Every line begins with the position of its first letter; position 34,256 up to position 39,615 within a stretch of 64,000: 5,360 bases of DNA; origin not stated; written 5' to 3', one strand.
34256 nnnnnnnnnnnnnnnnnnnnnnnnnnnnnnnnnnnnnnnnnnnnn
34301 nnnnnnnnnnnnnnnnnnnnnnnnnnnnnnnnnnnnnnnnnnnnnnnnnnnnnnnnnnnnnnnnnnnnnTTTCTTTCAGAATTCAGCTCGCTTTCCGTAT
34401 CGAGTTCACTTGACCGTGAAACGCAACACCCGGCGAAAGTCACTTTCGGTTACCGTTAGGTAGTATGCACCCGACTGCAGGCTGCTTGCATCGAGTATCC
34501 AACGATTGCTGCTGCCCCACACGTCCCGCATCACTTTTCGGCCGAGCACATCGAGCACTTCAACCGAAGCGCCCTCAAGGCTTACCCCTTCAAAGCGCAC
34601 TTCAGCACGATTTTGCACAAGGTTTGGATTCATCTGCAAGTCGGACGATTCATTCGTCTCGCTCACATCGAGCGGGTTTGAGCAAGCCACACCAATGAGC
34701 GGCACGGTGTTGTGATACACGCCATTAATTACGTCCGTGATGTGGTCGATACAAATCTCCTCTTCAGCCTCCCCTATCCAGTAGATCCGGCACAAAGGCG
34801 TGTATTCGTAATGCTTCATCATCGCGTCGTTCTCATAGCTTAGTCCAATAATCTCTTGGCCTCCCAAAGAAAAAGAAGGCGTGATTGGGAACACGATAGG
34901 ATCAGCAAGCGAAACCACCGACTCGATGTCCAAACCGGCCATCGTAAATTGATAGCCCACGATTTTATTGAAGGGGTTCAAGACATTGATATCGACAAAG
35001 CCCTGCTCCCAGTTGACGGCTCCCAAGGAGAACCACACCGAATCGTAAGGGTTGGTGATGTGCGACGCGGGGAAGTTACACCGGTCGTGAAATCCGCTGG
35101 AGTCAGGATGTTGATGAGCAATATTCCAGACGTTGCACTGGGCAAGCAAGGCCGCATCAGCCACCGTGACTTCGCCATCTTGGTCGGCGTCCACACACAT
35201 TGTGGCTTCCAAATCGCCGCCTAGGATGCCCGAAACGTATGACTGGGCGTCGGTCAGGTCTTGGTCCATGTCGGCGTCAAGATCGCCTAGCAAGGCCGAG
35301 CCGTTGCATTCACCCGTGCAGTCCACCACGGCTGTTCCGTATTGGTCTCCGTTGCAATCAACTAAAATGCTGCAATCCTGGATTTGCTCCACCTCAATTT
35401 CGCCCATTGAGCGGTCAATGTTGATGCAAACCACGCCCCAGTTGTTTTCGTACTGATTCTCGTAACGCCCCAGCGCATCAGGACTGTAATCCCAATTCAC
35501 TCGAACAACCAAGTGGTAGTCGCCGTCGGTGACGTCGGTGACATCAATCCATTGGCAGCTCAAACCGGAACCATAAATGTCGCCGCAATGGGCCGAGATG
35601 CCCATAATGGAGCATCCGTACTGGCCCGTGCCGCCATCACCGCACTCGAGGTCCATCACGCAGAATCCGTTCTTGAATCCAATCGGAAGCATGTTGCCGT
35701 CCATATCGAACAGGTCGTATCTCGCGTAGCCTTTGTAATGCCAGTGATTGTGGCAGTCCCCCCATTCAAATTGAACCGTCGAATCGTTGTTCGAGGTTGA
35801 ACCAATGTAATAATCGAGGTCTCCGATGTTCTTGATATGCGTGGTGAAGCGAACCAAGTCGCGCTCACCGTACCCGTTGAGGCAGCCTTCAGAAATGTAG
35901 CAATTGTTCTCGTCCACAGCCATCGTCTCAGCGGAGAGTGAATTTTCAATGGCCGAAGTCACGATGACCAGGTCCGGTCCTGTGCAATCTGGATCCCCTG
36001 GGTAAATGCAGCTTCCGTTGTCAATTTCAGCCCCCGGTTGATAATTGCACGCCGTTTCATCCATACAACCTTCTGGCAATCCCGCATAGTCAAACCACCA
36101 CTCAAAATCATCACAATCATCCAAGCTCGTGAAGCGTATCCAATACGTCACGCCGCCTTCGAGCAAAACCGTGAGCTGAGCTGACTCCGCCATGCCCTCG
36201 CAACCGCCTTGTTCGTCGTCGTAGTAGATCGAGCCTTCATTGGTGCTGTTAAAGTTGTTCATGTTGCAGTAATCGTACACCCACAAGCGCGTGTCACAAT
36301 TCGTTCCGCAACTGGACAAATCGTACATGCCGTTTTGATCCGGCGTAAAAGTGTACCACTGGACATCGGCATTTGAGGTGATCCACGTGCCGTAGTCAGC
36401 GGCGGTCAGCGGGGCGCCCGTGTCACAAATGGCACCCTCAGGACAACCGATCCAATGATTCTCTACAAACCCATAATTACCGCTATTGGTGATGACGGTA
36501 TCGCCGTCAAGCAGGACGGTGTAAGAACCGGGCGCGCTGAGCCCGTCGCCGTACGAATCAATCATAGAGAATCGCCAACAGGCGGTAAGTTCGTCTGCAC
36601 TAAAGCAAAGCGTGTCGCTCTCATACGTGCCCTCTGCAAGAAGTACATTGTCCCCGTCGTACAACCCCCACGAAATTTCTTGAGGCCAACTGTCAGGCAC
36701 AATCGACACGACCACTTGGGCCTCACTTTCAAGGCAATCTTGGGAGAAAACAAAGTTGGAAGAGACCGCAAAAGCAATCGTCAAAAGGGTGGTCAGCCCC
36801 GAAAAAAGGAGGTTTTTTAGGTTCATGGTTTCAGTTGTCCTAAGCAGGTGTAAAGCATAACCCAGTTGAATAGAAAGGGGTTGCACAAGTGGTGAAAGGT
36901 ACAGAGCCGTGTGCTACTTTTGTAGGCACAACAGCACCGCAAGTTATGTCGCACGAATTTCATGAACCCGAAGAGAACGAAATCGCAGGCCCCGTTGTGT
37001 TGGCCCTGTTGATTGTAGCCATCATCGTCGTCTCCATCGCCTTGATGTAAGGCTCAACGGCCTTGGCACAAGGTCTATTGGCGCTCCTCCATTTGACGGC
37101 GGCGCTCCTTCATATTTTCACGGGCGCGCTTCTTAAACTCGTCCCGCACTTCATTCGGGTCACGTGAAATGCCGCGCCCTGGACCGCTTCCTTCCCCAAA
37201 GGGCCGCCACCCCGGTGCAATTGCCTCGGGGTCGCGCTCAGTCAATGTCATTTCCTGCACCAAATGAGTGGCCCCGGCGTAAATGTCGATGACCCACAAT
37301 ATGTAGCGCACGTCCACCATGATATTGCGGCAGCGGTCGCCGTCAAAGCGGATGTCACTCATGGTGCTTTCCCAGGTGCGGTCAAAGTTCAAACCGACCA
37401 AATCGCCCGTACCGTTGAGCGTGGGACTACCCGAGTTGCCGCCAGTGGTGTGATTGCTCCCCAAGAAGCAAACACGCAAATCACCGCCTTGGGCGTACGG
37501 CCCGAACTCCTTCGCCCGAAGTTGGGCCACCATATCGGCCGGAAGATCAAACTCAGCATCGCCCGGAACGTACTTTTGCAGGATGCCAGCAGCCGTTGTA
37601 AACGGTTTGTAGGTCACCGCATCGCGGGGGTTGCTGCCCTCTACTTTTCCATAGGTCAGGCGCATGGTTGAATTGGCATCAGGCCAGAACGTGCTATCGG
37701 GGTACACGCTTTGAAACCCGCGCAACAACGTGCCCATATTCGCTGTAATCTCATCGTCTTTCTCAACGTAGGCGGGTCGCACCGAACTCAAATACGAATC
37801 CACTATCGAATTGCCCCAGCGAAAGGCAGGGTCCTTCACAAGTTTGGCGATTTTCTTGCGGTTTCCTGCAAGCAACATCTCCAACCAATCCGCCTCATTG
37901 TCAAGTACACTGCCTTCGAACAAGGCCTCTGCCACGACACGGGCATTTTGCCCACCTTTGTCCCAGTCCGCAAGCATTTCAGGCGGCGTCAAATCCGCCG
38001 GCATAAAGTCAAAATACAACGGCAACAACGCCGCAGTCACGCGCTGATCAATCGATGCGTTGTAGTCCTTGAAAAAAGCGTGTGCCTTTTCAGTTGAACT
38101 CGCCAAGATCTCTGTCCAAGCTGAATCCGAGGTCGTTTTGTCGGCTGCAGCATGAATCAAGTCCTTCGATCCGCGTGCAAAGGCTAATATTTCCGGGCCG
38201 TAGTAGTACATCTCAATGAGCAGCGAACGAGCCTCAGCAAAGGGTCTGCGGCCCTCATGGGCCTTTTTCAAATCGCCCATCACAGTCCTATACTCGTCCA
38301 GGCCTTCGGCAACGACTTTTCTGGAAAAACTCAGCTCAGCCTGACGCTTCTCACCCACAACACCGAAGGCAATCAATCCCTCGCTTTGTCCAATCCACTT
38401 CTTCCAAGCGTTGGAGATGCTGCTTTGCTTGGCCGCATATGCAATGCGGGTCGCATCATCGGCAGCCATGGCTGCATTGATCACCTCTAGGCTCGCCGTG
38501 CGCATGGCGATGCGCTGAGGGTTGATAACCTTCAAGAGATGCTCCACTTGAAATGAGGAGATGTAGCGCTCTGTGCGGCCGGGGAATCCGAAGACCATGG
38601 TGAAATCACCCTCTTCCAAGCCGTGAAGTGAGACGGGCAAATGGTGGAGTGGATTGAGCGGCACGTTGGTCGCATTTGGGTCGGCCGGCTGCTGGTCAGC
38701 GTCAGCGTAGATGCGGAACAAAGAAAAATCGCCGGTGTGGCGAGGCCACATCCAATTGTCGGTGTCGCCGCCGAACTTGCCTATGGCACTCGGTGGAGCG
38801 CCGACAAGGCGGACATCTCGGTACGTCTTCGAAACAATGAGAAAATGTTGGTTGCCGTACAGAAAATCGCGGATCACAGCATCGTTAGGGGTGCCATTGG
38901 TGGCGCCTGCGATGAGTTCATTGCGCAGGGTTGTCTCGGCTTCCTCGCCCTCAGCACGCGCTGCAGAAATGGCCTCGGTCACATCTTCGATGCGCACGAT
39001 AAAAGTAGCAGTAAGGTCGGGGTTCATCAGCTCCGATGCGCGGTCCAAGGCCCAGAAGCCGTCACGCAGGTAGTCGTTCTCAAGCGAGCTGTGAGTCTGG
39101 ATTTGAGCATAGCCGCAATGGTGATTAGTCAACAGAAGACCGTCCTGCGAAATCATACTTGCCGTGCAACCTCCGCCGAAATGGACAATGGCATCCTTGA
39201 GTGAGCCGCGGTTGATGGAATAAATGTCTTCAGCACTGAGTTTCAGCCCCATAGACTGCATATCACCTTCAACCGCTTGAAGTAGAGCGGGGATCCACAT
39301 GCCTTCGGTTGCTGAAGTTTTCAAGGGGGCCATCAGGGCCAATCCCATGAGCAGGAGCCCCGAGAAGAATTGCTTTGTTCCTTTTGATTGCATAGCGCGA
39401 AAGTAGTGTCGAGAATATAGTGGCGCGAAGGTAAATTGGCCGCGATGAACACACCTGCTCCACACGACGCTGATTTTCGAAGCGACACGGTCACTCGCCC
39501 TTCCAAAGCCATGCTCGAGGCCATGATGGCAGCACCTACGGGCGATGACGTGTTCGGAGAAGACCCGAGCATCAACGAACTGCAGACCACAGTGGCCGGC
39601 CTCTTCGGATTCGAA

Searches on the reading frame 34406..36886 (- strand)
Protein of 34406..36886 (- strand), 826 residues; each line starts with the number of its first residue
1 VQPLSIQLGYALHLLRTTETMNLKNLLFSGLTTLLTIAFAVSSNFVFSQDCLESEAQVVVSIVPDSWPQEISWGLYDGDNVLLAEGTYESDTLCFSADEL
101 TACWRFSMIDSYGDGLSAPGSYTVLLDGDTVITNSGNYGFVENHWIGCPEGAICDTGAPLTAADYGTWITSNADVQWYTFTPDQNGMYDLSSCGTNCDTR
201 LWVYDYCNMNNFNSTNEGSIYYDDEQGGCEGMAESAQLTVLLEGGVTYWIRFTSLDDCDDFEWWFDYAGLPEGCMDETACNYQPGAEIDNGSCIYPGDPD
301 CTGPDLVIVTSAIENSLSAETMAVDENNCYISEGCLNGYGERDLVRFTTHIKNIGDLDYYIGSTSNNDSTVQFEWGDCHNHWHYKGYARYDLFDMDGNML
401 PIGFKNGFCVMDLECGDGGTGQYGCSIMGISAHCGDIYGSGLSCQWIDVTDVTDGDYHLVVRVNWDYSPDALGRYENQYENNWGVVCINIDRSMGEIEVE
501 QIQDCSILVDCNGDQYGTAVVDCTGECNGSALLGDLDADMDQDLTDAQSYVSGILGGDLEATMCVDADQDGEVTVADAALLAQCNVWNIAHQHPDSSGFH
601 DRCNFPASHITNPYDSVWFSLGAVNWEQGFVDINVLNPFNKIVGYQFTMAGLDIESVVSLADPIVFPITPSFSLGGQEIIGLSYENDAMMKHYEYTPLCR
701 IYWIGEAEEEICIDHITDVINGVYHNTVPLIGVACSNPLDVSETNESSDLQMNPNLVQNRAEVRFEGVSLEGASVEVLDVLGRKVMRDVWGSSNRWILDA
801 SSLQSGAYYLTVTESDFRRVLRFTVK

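Call 19: search_protein_families(library=pfam, proteins=[window:34406-36886:-], max_evalue=0.001)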
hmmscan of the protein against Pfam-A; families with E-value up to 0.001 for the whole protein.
window:34406-36886:- (826 aa): 2 families
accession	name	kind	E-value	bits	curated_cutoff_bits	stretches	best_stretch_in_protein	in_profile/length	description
PF01186.22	Lysyl_oxidase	-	4.1e-29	102.1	20.4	1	313-484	29-188/204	Lysyl oxidase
PF18962.6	Por_Secre_tail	-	0.00042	21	27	0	754-816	3-66/75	Secretion system C-terminal sorting domain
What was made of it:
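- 34409..34627 (-): LOX2 C-terminal T9SS type A sorting domain (borderline score). Pfam Por_Secre_tail at 21 bits against 27 (call 19).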

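Call 55: search_protein_families(library=ncbifam, proteins=[window:34406-36886:-], max_evalue=0.1)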
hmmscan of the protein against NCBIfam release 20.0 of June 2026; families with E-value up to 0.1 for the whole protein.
window:34406-36886:- (826 aa): 2 families
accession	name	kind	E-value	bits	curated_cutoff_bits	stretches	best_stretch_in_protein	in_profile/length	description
NF038113.1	T9SSA_dep_M36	equivalog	2.2e-05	22.8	885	1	727-818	772-861/869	T9SS-dependent M36 family metallopeptidase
TIGR04183.1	Por_Secre_tail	domain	7.4e-05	22.7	23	1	754-826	5-72/72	T9SS type A sorting domain-containing protein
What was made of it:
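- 34409..34627 (-): TIGR04183 at 22.7 bits against a cutoff of 23, E = 7.4e-5 (call 55).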

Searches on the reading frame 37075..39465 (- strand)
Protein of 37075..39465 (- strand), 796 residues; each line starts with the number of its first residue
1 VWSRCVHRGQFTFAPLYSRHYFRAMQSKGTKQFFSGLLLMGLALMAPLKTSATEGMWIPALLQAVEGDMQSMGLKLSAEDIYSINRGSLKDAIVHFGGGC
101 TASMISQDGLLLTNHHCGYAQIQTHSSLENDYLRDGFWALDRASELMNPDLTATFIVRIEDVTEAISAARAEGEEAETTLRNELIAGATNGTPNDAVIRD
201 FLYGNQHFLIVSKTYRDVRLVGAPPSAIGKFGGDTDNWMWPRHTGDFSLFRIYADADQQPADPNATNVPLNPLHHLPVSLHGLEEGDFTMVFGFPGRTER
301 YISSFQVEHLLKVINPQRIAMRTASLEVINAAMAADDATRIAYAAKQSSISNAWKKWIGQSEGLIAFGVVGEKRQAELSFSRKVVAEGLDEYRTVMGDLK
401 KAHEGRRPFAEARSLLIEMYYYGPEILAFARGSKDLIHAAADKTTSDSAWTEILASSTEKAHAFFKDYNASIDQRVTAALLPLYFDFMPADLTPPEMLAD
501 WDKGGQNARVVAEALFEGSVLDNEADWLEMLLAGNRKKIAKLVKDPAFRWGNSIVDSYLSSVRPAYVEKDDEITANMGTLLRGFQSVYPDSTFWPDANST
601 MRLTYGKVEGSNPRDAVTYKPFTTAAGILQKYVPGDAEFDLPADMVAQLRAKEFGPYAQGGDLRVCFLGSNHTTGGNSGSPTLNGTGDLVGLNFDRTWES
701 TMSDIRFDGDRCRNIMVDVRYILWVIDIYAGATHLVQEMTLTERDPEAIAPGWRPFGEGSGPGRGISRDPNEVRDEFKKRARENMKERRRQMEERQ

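Call 19: search_protein_families(library=pfam, proteins=[window:37075-39465:-], max_evalue=0.001)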
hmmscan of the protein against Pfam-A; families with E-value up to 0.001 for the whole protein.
window:37075-39465:- (796 aa): 2 families
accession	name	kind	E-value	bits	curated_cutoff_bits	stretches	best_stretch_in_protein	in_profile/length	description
PF10459.15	Peptidase_S46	-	2.5e-207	691.3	22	1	52-740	1-697/698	Peptidase S46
PF13365.12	Trypsin_2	-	0.00014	23.1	27.6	0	668-692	120-144/144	Trypsin-like peptidase domain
